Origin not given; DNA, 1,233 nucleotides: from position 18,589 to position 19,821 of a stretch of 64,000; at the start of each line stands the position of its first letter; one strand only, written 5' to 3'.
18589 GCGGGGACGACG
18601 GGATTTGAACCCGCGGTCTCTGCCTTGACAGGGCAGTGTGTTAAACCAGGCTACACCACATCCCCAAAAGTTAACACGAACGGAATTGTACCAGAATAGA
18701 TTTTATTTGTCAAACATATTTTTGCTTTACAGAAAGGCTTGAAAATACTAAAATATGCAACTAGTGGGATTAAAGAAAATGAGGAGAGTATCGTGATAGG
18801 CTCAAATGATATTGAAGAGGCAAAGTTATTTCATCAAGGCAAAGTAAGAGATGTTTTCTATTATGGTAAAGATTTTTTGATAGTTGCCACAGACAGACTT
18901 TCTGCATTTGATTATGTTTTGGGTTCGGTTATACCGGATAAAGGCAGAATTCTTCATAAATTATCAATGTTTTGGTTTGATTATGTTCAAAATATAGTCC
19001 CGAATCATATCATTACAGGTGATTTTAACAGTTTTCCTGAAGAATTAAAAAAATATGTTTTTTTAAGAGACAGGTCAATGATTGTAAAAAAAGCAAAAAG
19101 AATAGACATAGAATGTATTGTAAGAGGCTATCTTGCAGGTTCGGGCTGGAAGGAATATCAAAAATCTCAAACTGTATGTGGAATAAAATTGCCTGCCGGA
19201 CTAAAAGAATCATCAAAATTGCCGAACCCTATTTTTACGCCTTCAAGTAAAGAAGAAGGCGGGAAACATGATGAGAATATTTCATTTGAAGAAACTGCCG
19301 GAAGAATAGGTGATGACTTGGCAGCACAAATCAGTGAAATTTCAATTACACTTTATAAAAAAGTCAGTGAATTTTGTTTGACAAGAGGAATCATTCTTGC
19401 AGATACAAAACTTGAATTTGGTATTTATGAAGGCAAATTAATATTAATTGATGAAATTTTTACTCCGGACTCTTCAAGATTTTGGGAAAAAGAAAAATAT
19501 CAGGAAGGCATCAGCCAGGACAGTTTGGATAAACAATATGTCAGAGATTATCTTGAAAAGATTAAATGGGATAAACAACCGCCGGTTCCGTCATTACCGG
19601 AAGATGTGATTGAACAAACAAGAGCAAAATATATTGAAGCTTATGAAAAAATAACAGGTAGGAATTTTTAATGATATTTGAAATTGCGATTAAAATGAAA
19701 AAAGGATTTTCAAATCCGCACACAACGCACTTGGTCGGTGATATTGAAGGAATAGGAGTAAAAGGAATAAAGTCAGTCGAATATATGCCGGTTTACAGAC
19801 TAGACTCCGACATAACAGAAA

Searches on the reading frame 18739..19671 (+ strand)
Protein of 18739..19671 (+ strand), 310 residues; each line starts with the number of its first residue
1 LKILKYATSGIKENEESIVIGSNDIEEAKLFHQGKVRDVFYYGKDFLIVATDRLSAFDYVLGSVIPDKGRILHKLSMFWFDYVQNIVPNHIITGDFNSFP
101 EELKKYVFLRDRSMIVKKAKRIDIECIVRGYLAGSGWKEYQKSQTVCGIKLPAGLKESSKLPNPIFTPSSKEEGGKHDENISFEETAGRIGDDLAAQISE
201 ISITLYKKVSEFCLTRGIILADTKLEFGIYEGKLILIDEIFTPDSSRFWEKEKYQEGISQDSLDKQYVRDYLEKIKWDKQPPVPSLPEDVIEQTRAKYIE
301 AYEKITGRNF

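Call 52: search_protein_families(library=pfam, proteins=[window:18739-19671:+], max_evalue=0.001)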
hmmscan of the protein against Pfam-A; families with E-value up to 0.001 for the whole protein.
window:18739-19671:+ (310 aa): 1 family
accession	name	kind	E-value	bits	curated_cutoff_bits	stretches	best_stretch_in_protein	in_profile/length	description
PF01259.24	SAICAR_synt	-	1.1e-73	248.3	20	1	31-280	2-229/233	SAICAR synthetase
